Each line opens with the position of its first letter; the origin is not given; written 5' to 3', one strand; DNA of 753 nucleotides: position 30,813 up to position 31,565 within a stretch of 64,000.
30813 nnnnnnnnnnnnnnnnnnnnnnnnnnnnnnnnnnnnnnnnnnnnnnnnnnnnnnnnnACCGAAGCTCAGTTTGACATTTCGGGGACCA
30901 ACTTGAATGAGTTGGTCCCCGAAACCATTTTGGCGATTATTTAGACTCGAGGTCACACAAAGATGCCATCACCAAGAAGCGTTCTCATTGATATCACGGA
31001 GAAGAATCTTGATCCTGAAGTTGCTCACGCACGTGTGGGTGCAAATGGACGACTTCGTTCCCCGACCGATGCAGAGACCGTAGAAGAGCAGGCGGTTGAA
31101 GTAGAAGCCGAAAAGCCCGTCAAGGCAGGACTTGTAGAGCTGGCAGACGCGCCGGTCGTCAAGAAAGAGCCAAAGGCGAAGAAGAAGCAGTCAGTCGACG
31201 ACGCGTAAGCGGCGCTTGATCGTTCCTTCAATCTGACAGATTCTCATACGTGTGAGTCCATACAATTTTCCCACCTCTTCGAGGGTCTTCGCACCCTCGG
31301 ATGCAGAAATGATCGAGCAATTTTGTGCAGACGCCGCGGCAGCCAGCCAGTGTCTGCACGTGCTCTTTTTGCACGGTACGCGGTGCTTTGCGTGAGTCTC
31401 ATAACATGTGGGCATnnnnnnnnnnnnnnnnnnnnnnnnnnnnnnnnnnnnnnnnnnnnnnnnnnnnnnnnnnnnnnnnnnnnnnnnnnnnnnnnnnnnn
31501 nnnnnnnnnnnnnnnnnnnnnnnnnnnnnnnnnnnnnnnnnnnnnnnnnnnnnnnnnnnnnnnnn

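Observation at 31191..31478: Stand-alone sigma-70 region 4.2 mimic with a Zn finger, divergent from phoH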

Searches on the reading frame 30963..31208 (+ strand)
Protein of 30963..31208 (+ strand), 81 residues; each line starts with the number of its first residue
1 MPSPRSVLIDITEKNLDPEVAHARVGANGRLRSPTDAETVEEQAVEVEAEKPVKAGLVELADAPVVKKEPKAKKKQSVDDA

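Call 15: search_protein_families(library=pfam, proteins=[window:30963-31208:+], max_evalue=0.001)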
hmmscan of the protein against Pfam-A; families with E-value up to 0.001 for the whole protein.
window:30963-31208:+ (81 aa): 0 families

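Call 62: search_protein_families(library=phrogs, proteins=[window:30963-31208:+], max_evalue=0.001)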
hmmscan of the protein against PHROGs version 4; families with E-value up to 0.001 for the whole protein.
window:30963-31208:+ (81 aa): 0 families

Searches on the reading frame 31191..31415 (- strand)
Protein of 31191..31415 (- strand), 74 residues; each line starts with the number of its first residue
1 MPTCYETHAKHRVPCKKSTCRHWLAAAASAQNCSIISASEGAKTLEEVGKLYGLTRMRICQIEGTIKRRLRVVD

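Call 50: find_related_loci(query=A4, collection=viral_contigs, flank=5000)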
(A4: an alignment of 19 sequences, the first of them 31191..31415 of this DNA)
Query A4 (74 aa) in viral_contigs; peptide patterns used: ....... (x = any residue, [..] = any of these).
238 stretches matched a pattern; 221 encode a relative of the query (tblastn E <= 1e-3); the best 80 are kept; 80 distinct loci.
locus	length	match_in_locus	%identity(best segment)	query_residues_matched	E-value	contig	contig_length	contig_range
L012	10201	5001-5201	56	3-70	5e-25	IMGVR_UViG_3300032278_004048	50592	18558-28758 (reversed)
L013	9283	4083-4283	56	3-70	5e-25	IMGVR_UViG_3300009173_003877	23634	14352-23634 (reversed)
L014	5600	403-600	54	4-70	1e-24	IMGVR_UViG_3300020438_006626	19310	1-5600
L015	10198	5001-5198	55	4-70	2e-24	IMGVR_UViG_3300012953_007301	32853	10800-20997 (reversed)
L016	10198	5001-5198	54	4-70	3e-24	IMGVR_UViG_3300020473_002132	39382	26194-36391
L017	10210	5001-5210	51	4-74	1e-23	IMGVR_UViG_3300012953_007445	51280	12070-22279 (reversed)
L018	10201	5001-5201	50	3-70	9e-23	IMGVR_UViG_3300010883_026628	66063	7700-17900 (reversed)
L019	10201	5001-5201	54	3-70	2e-22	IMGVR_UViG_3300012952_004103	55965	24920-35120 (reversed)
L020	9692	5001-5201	54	3-70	2e-22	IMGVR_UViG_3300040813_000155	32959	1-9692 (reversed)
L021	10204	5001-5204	52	3-71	5e-22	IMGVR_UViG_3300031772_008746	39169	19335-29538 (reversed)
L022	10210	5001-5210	51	3-73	9e-22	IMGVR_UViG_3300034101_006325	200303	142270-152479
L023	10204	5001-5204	54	3-71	8e-22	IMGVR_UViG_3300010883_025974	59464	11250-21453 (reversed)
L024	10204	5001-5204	52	3-71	1e-21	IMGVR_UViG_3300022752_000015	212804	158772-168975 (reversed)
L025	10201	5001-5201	53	4-71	1e-21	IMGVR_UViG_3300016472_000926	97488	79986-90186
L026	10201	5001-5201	53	4-71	1e-21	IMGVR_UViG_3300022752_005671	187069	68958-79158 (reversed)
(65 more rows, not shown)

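Call 51: find_related_loci(query=A4, collection=genome_contigs, flank=5000)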
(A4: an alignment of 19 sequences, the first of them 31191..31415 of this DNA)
Query A4 (74 aa) in genome_contigs; peptide patterns used: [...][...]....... (x = any residue, [..] = any of these).
6 stretches matched a pattern; 4 encode a relative of the query (tblastn E <= 1e-3); 4 distinct loci.
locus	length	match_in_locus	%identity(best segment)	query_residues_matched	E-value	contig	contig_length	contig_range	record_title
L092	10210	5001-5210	45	3-73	2e-21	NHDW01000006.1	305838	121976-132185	MAG: Methylococcaceae bacterium TMED69 81253, whole genome shotgun sequence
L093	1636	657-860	45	3-71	8e-20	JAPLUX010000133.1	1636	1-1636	MAG: Candidatus Aenigmatarchaeota archaeon isolate LacPavin_0920_SED5_MAG_35_8 LacPavin_0920_SED5_scaffold_2013362, whol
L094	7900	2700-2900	43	3-70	2e-18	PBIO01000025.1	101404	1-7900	MAG: Halobacteriovorax sp. isolate SP2999 MHASMcontig_3172318, whole genome shotgun sequence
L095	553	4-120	44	32-70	4e-9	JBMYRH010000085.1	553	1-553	MAG: Myxococcota bacterium isolate ME_XS_2303_bin_6 ME_XS_2303_bin_6_100, whole genome shotgun sequence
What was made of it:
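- Tried and rejected: A narrower alignment worked (calls 50, 51).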
